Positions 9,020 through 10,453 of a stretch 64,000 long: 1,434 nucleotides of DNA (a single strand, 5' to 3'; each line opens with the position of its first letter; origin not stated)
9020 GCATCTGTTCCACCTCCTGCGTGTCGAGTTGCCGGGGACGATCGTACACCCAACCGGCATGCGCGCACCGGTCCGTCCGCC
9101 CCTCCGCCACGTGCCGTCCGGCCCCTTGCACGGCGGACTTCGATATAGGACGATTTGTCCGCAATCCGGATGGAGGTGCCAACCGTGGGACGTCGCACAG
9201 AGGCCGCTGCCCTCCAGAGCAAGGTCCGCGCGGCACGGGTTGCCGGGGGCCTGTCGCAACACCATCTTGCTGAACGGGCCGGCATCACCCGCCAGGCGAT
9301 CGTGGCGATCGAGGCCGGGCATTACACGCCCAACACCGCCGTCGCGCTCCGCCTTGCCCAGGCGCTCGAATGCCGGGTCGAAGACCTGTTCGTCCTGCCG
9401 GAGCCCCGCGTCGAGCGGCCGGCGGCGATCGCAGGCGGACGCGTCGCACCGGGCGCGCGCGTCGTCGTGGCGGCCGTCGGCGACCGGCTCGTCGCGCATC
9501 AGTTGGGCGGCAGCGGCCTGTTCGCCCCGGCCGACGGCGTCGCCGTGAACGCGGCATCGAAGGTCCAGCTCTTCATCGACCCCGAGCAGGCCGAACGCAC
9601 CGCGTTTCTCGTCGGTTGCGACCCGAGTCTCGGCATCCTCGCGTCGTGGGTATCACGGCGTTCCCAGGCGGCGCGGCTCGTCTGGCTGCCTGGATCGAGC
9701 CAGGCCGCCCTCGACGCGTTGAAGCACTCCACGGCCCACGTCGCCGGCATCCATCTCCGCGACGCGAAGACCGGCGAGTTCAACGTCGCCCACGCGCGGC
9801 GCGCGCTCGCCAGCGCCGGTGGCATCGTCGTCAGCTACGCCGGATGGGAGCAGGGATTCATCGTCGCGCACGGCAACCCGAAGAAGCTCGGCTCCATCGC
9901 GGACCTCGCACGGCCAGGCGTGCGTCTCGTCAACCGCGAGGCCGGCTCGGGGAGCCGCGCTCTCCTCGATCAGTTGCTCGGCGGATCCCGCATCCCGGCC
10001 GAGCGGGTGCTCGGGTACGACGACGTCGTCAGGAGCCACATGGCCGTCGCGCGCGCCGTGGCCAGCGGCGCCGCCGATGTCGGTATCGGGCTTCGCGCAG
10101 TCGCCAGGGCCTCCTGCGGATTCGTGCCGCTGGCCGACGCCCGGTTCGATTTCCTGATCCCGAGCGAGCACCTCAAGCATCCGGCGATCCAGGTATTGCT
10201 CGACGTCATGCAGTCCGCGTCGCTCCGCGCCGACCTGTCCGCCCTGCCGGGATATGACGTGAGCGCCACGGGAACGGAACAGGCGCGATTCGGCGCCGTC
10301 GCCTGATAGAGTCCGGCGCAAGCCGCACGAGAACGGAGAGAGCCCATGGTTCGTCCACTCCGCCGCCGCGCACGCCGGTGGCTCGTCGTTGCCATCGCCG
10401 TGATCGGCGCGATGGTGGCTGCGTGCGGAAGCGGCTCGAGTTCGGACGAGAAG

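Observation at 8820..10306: Split ModE-like molybdate regulator: HTH+PBP-like regulator divergent from a one-domain Mop protein, with a palindromic operator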

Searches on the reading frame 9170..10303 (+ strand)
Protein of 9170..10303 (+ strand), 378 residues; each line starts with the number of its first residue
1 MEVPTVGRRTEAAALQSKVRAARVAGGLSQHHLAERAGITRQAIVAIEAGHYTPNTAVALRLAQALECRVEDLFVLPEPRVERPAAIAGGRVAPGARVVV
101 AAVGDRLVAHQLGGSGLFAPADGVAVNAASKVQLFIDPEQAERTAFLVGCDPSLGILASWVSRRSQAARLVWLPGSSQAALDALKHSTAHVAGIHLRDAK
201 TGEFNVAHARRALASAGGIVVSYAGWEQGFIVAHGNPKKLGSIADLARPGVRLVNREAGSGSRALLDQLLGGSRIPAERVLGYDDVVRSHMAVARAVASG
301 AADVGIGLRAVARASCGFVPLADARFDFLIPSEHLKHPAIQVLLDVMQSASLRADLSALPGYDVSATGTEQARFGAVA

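Call 3: search_protein_families(library=pfam, proteins=[window:9170-10303:+], max_evalue=0.01)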
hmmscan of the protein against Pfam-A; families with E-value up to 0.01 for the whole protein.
window:9170-10303:+ (378 aa): 9 families
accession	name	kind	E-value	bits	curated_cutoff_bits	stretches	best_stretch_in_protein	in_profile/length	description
PF12727.12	PBP_like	-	2.5e-60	203.4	27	1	161-348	4-193/193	PBP superfamily domain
PF01381.28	HTH_3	-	1.6e-12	47.7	23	1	19-73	1-55/55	Helix-turn-helix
PF13560.12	HTH_31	-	3e-07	31.1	27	1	19-68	6-56/64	Helix-turn-helix domain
PF12844.13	HTH_19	-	1.3e-06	28.7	30.2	1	18-67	3-52/64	Helix-turn-helix domain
PF13443.12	HTH_26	-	2.1e-05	25.1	22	1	28-77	11-61/63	Cro/C1-type HTH DNA-binding domain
PF13531.11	SBP_bac_11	-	8.4e-05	22.9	25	1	220-339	73-189/227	Bacterial extracellular solute-binding protein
PF12974.12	Phosphonate-bd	-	0.00037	20.4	27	1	229-312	87-167/242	ABC transporter, phosphonate, periplasmic substrate-binding protein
PF03466.25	LysR_substrate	-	0.00086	19.2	28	0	292-336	46-91/209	LysR substrate binding domain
PF13413.12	HTH_25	-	0.0045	17.2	24.6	1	20-52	3-35/62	Helix-turn-helix domain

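Call 4: search_protein_families(library=ncbifam, proteins=[window:9170-10303:+], max_evalue=0.01)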
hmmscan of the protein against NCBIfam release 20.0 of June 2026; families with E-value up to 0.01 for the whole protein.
window:9170-10303:+ (378 aa): 13 families
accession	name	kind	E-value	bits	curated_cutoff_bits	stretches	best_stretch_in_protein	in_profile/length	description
NF011068.0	PRK14498.1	equivalog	1.5e-53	181.9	534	1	122-369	397-642/647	molybdopterin biosynthesis protein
TIGR03070.1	couple_hipB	subfamily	3.2e-10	39.8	71.65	1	17-67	5-55/58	type II toxin-antitoxin system Y4mF family antitoxin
NF041951.1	phage_RstR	subfamily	1.7e-06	28.3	80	1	16-73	4-61/108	RstR family transcriptional repressor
NF006015.0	PRK08154.1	subfamily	4.6e-06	26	204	1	13-74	29-90/314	anaerobic benzoate catabolism transcriptional regulator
TIGR00270.2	TIGR00270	equivalog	2.6e-05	24.1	110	1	17-69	78-130/159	multiprotein bridging factor aMBF1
NF007408.0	PRK09943.1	equivalog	3.5e-05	23.5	211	1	14-78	7-71/185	HTH-type transcriptional regulator PuuR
TIGR02612.1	mob_myst_A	hypoth_equivalog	0.00012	21.9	122.6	1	17-75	28-88/150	mobile mystery protein A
NF047948.1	male_kill_WMK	equivalog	0.00043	19.8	300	1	16-76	7-67/300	WO male-killing family protein Wmk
NF041493.1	MobT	equivalog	0.00056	18.8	600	1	20-67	2-49/383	MobT family relaxase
NF007257.0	PRK09706.1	subfamily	0.0017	18.1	101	1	14-69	5-60/135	transcriptional repressor DicA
NF003162.0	PRK04140.1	equivalog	0.0041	16.2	263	1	18-69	130-181/317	transcriptional regulator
NF052239.1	antitox_spr1629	equivalog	0.0045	16.1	335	1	18-69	6-57/377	spr1629 family repressor/antitoxin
TIGR02607.1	antidote_HigA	equivalog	0.0099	15.7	47.7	0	27-67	20-60/81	HigA family addiction module antitoxin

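Call 14: find_homologous_proteins(query=window:9170-10303:+, max_evalue=1e-10)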
Query window:9170-10303:+ (378 aa): 701 proteins with E <= 1e-10 among 8000 candidates; the best 120 are listed.
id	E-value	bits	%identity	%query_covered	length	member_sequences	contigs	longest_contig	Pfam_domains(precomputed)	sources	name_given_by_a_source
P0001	2.9e-228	775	99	99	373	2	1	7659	PF12844.14,PF12727.13,PF01381.29,PF13560.13,PF13443.13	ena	-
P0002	7.7e-185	632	81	99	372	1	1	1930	PF12844.14,PF12727.13,PF01381.29,PF13560.13,PF13443.13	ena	-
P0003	6.6e-180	616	78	98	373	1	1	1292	PF12844.14,PF12727.13,PF01381.29,PF13560.13,PF13443.13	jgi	-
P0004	9.3e-180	615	78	99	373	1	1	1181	PF12727.13,PF01381.29,PF12974.13,PF13560.13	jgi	-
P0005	1.3e-177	608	77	99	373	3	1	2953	PF12844.14,PF12727.13,PF01381.29,PF13560.13,PF13443.13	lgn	-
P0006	5.6e-176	603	77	99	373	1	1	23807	PF12844.14,PF12727.13,PF01381.29,PF13560.13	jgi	jgi:putative molybdopterin biosynthesis protein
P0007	5.9e-176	603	80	96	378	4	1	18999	PF13531.12,PF12844.14,PF12727.13,PF01381.29,PF13560.13,PF13443.13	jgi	jgi:molybdate-binding protein/DNA-binding XRE family transcriptional regulator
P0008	2.4e-175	601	79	99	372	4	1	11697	PF12844.14,PF12727.13,PF01381.29,PF13560.13,PF13443.13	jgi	jgi:molybdate-binding protein/DNA-binding XRE family transcriptional regulator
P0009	3.5e-174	597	78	99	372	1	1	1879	PF12844.14,PF12727.13,PF01381.29,PF13560.13,PF13443.13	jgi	jgi:putative molybdopterin biosynthesis protein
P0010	1.2e-169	582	76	98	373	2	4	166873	PF13531.12,PF12844.14,PF12727.13,PF01381.29,PF12974.13,PF13560.13,PF12849.13,PF03466.26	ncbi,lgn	-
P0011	9.1e-169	579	75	98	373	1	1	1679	PF13531.12,PF12727.13,PF01381.29,PF12974.13,PF13560.13,PF03466.26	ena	-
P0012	4.3e-167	574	76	98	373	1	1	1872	PF13531.12,PF12844.14,PF12727.13,PF01381.29,PF12974.13,PF13560.13,PF13443.13,PF12849.13,PF03466.26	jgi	-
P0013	2.5e-159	548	72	99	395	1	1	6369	PF13531.12,PF12844.14,PF12727.13,PF01381.29,PF12974.13,PF13560.13,PF13443.13,PF03466.26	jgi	jgi:putative molybdopterin biosynthesis protein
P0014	2.6e-145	502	67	99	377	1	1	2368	PF12844.14,PF12727.13,PF01381.29,PF13560.13,PF13443.13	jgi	jgi:molybdate-binding protein/DNA-binding XRE family transcriptional regulator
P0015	9.0e-132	457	63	99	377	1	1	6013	PF13531.12,PF12844.14,PF12727.13,PF01381.29,PF13560.13,PF13443.13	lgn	-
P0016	1.6e-128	447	61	99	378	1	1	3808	PF13531.12,PF13412.13,PF12844.14,PF13413.13,PF12727.13,PF01381.29,PF12974.13,PF13560.13,PF13443.13,PF03466.26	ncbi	-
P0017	5.4e-127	442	62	99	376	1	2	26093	PF12844.14,PF13413.13,PF12727.13,PF01381.29,PF13560.13,PF13443.13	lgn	-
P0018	1.1e-123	431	59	98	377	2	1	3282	PF13531.12,PF12844.14,PF12727.13,PF01381.29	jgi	jgi:putative molybdopterin biosynthesis protein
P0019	4.6e-121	422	60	99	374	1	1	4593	PF13531.12,PF12844.14,PF12727.13,PF01381.29,PF13560.13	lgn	-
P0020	2.1e-120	420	58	96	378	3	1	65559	PF12844.14,PF12727.13,PF01381.29,PF13560.13,PF13443.13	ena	-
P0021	3.4e-119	416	60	93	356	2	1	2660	PF13531.12,PF12844.14,PF12727.13,PF01381.29,PF13560.13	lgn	-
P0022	1.4e-117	411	57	99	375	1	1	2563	PF12844.14,PF12727.13,PF01381.29,PF13560.13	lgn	-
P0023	7.1e-116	405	57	99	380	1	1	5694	PF13531.12,PF12844.14,PF12727.13,PF01381.29,PF12974.13,PF13560.13,PF13443.13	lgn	-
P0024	2.2e-113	397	56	99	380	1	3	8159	PF13531.12,PF12844.14,PF12727.13,PF01381.29,PF12974.13,PF13560.13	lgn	-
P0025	8.6e-113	395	56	96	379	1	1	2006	PF13531.12,PF12844.14,PF12727.13,PF01381.29,PF12974.13,PF13560.13,PF13443.13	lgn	-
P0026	2.5e-112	393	57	98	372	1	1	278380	PF12727.13,PF01381.29,PF13560.13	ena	-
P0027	1.7e-111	391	54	98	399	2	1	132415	PF12844.14,PF12727.13,PF01381.29,PF13560.13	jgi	-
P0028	4.2e-111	389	53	99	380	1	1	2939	PF13531.12,PF12844.14,PF04069.18,PF12727.13,PF01381.29,PF12974.13,PF13560.13,PF13443.13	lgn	-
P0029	1.2e-109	385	54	94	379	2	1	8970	PF13531.12,PF12844.14,PF12727.13,PF01381.29,PF13560.13,PF13443.13,PF03466.26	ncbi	-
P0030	1.9e-109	384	53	99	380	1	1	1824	PF13531.12,PF12844.14,PF12727.13,PF01381.29,PF12974.13,PF13560.13,PF13443.13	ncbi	-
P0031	1.2e-108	381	54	96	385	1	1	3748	PF13531.12,PF12844.14,PF12727.13,PF01381.29,PF12974.13,PF13560.13,PF13443.13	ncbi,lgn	-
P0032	1.9e-108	381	51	96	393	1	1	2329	PF13531.12,PF12844.14,PF12727.13,PF01381.29,PF12974.13,PF13560.13,PF13443.13,PF03466.26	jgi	jgi:molybdate-binding protein/DNA-binding XRE family transcriptional regulator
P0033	1.6e-107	378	55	98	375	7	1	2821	PF12844.14,PF12727.13,PF01381.29,PF12974.13,PF13560.13,PF13443.13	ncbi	-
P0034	2.1e-107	377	52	94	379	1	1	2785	PF12844.14,PF12727.13,PF01381.29,PF13560.13,PF13443.13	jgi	jgi:putative molybdopterin biosynthesis protein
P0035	4.3e-107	376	56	98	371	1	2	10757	PF13531.12,PF12844.14,PF12727.13,PF01381.29,PF13560.13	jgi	jgi:molybdate-binding protein/DNA-binding XRE family transcriptional regulator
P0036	4.8e-107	376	51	96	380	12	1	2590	PF13531.12,PF12844.14,PF12727.13,PF01381.29,PF12974.13,PF13560.13,PF13443.13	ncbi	-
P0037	1.3e-106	375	54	96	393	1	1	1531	PF13531.12,PF12844.14,PF12727.13,PF01381.29,PF12974.13,PF13560.13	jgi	jgi:molybdate-binding protein/DNA-binding XRE family transcriptional regulator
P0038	1.5e-106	374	53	98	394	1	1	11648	PF13531.12,PF12844.14,PF12727.13,PF01381.29,PF13560.13,PF13443.13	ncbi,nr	ncbi:MAG: helix-turn-helix domain-containing protein [Candidatus Riflebacteria bacterium]|nr:helix-t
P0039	3.7e-106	373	51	98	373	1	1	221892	PF12727.13,PF01381.29,PF13560.13,PF13443.13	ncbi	-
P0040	5.0e-106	373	52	96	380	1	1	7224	PF13531.12,PF12844.14,PF12727.13,PF01381.29,PF12974.13,PF13560.13,PF13443.13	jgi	jgi:putative molybdopterin biosynthesis protein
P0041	1.4e-105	371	53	98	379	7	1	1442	PF13531.12,PF12844.14,PF13413.13,PF04069.18,PF12727.13,PF01381.29,PF12974.13,PF13560.13,PF13443.13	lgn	-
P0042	1.4e-105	371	51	99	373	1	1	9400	PF12727.13,PF01381.29,PF13560.13,PF13443.13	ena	-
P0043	2.9e-105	370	51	96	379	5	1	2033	PF12844.14,PF12727.13,PF01381.29,PF13560.13,PF13443.13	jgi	jgi:putative molybdopterin biosynthesis protein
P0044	5.8e-105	369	55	94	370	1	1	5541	PF13531.12,PF12844.14,PF12727.13,PF01381.29,PF13560.13,PF13443.13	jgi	jgi:molybdate-binding protein/DNA-binding XRE family transcriptional regulator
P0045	7.0e-105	369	59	84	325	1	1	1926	PF12727.13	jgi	jgi:molybdate-binding protein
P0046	7.3e-105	369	51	96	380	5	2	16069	PF13531.12,PF12844.14,PF12727.13,PF01381.29,PF13560.13,PF13443.13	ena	-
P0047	1.1e-104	368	53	96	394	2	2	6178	PF13531.12,PF12844.14,PF12727.13,PF01381.29,PF12974.13,PF13560.13,PF13443.13,PF03466.26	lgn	-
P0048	2.5e-104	367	53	96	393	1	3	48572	PF13531.12,PF12844.14,PF12727.13,PF01381.29,PF12974.13,PF13560.13,PF13443.13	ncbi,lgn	-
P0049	3.1e-104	367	54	96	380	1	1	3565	PF13531.12,PF12844.14,PF12727.13,PF01381.29,PF13560.13,PF13443.13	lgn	-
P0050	3.1e-104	367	51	96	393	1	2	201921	PF13531.12,PF12844.14,PF12727.13,PF01381.29,PF12974.13,PF13560.13,PF13443.13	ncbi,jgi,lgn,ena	-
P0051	7.7e-104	366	54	97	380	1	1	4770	PF13531.12,PF12844.14,PF12727.13,PF01381.29,PF12974.13,PF13560.13,PF13443.13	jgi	jgi:putative molybdopterin biosynthesis protein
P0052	9.1e-104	365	52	96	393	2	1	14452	PF13531.12,PF12844.14,PF12727.13,PF01381.29,PF12974.13,PF13560.13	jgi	jgi:putative molybdopterin biosynthesis protein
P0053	9.5e-104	365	53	96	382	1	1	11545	PF13531.12,PF12844.14,PF12727.13,PF01381.29,PF13560.13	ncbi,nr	ncbi:MAG: helix-turn-helix domain-containing protein [Chloroflexi bacterium]|nr:helix-turn-helix dom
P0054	1.5e-103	365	52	92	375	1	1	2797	PF13531.12,PF12844.14,PF12727.13,PF01381.29,PF13560.13,PF13443.13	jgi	jgi:molybdate-binding protein/DNA-binding XRE family transcriptional regulator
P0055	3.0e-103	364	52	95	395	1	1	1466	PF13531.12,PF12844.14,PF12727.13,PF01381.29,PF12974.13,PF13560.13,PF13443.13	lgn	-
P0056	3.7e-103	363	54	96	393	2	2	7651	PF13531.12,PF12844.14,PF12727.13,PF01381.29,PF12974.13,PF13560.13,PF13443.13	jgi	jgi:molybdate-binding protein/DNA-binding XRE family transcriptional regulator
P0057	3.9e-103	363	55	92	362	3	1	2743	PF12844.14,PF12727.13,PF01381.29,PF13560.13,PF13443.13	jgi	jgi:molybdate-binding protein/DNA-binding XRE family transcriptional regulator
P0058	2.2e-102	361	52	99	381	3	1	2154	PF12844.14,PF12727.13,PF01381.29,PF13560.13,PF13443.13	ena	-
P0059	2.7e-102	360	53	96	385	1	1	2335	PF13531.12,PF12844.14,PF12727.13,PF01381.29,PF12974.13,PF13560.13,PF13443.13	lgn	-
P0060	6.0e-102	359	53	98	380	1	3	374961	PF13531.12,PF12844.14,PF12727.13,PF01381.29,PF12974.13,PF13560.13,PF13443.13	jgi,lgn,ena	-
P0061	6.6e-102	359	51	96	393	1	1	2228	PF13531.12,PF12844.14,PF12727.13,PF01381.29,PF12974.13,PF13560.13,PF13443.13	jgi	jgi:molybdate-binding protein/DNA-binding XRE family transcriptional regulator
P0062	9.2e-102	359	51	96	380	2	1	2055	PF13531.12,PF12844.14,PF12727.13,PF01381.29,PF13560.13,PF13443.13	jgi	jgi:putative molybdopterin biosynthesis protein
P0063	9.6e-102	359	51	99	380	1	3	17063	PF13531.12,PF12844.14,PF12727.13,PF01381.29,PF12974.13,PF13560.13,PF13443.13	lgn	-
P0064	1.3e-101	358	53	96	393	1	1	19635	PF13531.12,PF12844.14,PF12727.13,PF01381.29,PF12974.13,PF13560.13,PF13443.13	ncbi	-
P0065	1.6e-101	358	52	96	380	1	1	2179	PF12844.14,PF12727.13,PF01381.29,PF12974.13,PF13560.13,PF13443.13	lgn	-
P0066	1.7e-101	358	55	91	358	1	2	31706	PF12727.13,PF01381.29,PF13560.13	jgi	-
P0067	4.3e-101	356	49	97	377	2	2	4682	PF13531.12,PF12844.14,PF13413.13,PF12727.13,PF01381.29,PF24250.2,PF12974.13,PF13560.13,PF13443.13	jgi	-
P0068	9.1e-101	355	55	96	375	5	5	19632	PF13531.12,PF12844.14,PF12727.13,PF01381.29,PF13560.13,PF13443.13,PF12849.13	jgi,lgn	jgi:molybdate-binding protein/DNA-binding XRE family transcriptional regulator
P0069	2.9e-100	354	56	96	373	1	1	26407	PF13531.12,PF12844.14,PF12727.13,PF01381.29,PF12974.13,PF13560.13,PF13443.13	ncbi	-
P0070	3.2e-100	354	52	98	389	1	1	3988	PF12727.13,PF01381.29,PF13560.13,PF13443.13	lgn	-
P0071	1.6e-99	351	54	94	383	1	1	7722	PF12844.14,PF12727.13,PF01381.29,PF13560.13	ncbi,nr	ncbi:MAG TPA: substrate-binding domain-containing protein [Chloroflexota bacterium]|nr:substrate-bin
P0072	2.3e-99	351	54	96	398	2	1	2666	PF13531.12,PF12844.14,PF12727.13,PF01381.29,PF12974.13,PF13560.13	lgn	-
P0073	3.0e-99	350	51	96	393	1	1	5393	PF13531.12,PF12844.14,PF12727.13,PF01381.29,PF12974.13,PF13560.13,PF13443.13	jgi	jgi:putative molybdopterin biosynthesis protein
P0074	3.9e-99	350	52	99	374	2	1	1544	PF12844.14,PF12727.13,PF01381.29,PF13560.13,PF13443.13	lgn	-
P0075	4.5e-99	350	50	99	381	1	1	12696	PF13531.12,PF12844.14,PF12727.13,PF01381.29,PF13560.13,PF13443.13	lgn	-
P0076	4.5e-99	350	51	99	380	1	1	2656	PF13531.12,PF12844.14,PF12727.13,PF01381.29,PF13560.13,PF13443.13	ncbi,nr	ncbi:MAG TPA: substrate-binding domain-containing protein [Chloroflexota bacterium]|nr:substrate-bin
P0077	5.1e-99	350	51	96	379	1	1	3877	PF13531.12,PF12844.14,PF12727.13,PF01381.29,PF13560.13,PF13443.13,PF03466.26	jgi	jgi:molybdate-binding protein/DNA-binding XRE family transcriptional regulator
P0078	1.0e-98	349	55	96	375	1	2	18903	PF13531.12,PF12844.14,PF12727.13,PF01381.29,PF12974.13,PF13560.13,PF13443.13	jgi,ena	-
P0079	1.0e-98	349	51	96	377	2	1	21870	PF13531.12,PF12844.14,PF12727.13,PF01381.29,PF12974.13,PF13560.13,PF13443.13,PF03466.26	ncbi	ncbi:MAG: substrate-binding domain-containing protein [Chloroflexota bacterium]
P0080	1.4e-98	348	51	99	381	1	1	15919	PF13531.12,PF12844.14,PF12727.13,PF01381.29,PF13560.13,PF13443.13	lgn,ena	-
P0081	3.6e-98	347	51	96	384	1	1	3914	PF13531.12,PF12727.13,PF01381.29,PF13560.13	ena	-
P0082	3.9e-98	347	55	94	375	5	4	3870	PF13531.12,PF12844.14,PF12727.13,PF01381.29,PF12974.13,PF13560.13,PF13443.13,PF03466.26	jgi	jgi:molybdate-binding protein/DNA-binding XRE family transcriptional regulator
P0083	4.1e-98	347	51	96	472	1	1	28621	PF13531.12,PF12844.14,PF12727.13,PF01381.29,PF13560.13,PF13443.13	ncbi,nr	ncbi:MAG: helix-turn-helix domain-containing protein [Chloroflexi bacterium]|nr:helix-turn-helix dom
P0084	4.5e-98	347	51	96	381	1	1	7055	PF13531.12,PF12844.14,PF12727.13,PF01381.29,PF13560.13,PF13443.13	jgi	jgi:putative molybdopterin biosynthesis protein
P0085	5.3e-98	346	50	92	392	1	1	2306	PF13531.12,PF12844.14,PF12727.13,PF01381.29,PF13560.13,PF13443.13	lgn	-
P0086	9.1e-98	346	52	97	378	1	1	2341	PF13531.12,PF12844.14,PF12727.13,PF01381.29,PF12974.13,PF13560.13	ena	-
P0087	2.1e-97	344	54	96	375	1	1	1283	PF13531.12,PF12844.14,PF12727.13,PF01381.29,PF13560.13,PF13443.13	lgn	-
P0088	2.5e-97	344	47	98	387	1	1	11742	PF12844.14,PF12727.13,PF01381.29,PF13560.13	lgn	-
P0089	3.6e-97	344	51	95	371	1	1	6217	PF12844.14,PF12727.13,PF01381.29,PF12974.13,PF13560.13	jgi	jgi:molybdate-binding protein/DNA-binding XRE family transcriptional regulator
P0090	1.6e-96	341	53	96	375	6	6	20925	PF13531.12,PF12844.14,PF12727.13,PF01381.29,PF12974.13,PF13560.13,PF13443.13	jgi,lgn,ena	-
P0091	3.4e-96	340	52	96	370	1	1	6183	PF12844.14,PF12727.13,PF01381.29,PF13560.13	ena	-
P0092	3.5e-96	340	51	97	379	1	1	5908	PF12727.13,PF01381.29,PF13560.13,PF13443.13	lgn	-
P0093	3.7e-96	340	46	96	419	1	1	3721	PF13531.12,PF12727.13,PF01381.29,PF12974.13,PF13560.13,PF13443.13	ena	-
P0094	5.4e-96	340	51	96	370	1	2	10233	PF12844.14,PF12727.13,PF01381.29,PF12974.13,PF13560.13,PF13443.13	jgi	jgi:molybdate-binding protein/DNA-binding XRE family transcriptional regulator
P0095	7.4e-96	339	51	96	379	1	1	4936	PF12844.14,PF12727.13,PF01381.29,PF13560.13,PF13443.13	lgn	-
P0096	9.3e-96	339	50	93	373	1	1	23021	PF13531.12,PF12844.14,PF12727.13,PF01381.29,PF12974.13,PF13560.13,PF13443.13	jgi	jgi:molybdate-binding protein/DNA-binding XRE family transcriptional regulator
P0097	1.1e-95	339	51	93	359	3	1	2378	PF13531.12,PF12727.13,PF01381.29,PF12974.13,PF13560.13,PF13443.13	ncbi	-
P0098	1.7e-95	338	51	96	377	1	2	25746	PF13531.12,PF12844.14,PF12727.13,PF01381.29,PF12974.13,PF13560.13,PF13443.13,PF03466.26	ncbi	-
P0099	3.0e-95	337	52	96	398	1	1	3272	PF13531.12,PF12844.14,PF12727.13,PF01381.29,PF13560.13,PF13443.13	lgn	-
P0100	3.7e-95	337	47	98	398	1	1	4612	PF13531.12,PF12727.13,PF01381.29,PF13560.13,PF13443.13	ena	-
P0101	3.8e-95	337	64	66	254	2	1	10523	PF13531.12,PF12727.13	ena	-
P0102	6.8e-95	336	53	95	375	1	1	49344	PF13531.12,PF12844.14,PF13413.13,PF12727.13,PF01381.29,PF12974.13,PF13560.13,PF13443.13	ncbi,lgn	-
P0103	9.1e-95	336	47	98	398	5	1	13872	PF13531.12,PF12727.13,PF01381.29,PF13560.13,PF13443.13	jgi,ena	-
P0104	9.2e-95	336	48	95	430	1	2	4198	PF13531.12,PF12844.14,PF12727.13,PF01381.29,PF13560.13,PF13443.13,PF03466.26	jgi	jgi:putative molybdopterin biosynthesis protein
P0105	1.1e-94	335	50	96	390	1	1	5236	PF12844.14,PF12727.13,PF01381.29,PF13560.13,PF13443.13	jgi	jgi:putative molybdopterin biosynthesis protein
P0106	1.2e-94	335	52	94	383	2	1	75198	PF13531.12,PF12844.14,PF12727.13,PF01381.29,PF12974.13,PF13560.13,PF13443.13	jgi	-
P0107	4.3e-94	333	50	98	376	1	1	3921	PF13531.12,PF12844.14,PF13413.13,PF12727.13,PF01381.29,PF13560.13,PF13443.13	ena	-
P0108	5.9e-94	333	76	54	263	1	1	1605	PF12844.14,PF12727.13,PF01381.29,PF13560.13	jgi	-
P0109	7.7e-94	333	52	89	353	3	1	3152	PF13531.12,PF12727.13,PF01381.29,PF03466.26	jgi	-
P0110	1.1e-93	332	47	96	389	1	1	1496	PF13531.12,PF12727.13,PF01381.29,PF13560.13,PF13443.13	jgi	jgi:molybdate-binding protein/DNA-binding XRE family transcriptional regulator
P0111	1.3e-93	332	52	92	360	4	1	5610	PF13531.12,PF12844.14,PF12727.13,PF01381.29,PF13560.13,PF13443.13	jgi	jgi:molybdate-binding protein/DNA-binding XRE family transcriptional regulator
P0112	1.6e-93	332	51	98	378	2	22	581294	PF13531.12,PF12844.14,PF12727.13,PF01381.29,PF12974.13,PF13560.13,PF13443.13,PF03466.26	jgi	-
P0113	2.7e-93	331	51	98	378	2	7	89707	PF13531.12,PF12844.14,PF12727.13,PF01381.29,PF12974.13,PF13560.13,PF13443.13,PF03466.26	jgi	-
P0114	3.7e-93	330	51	94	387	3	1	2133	PF13531.12,PF12727.13,PF01381.29,PF13560.13,PF13443.13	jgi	-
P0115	9.3e-93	329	47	96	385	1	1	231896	PF13531.12,PF12844.14,PF12727.13,PF01381.29,PF12974.13,PF13560.13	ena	-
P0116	1.1e-92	329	51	93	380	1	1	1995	PF13531.12,PF12727.13,PF01381.29,PF13560.13,PF13443.13,PF03466.26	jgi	jgi:putative molybdopterin biosynthesis protein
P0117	3.6e-92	327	50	98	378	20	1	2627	PF13531.12,PF12844.14,PF12727.13,PF01381.29,PF12974.13,PF13560.13,PF13443.13,PF03466.26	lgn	-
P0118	7.0e-92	326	49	98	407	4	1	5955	PF13531.12,PF12844.14,PF12727.13,PF01381.29,PF13560.13,PF13443.13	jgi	jgi:putative molybdopterin biosynthesis protein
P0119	9.4e-92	326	48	99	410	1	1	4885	PF13531.12,PF12844.14,PF12727.13,PF01381.29,PF13560.13,PF13443.13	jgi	jgi:molybdate-binding protein/DNA-binding XRE family transcriptional regulator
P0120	1.0e-91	326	47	99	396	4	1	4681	PF13531.12,PF12727.13,PF01381.29,PF13560.13,PF13443.13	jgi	jgi:putative molybdopterin biosynthesis protein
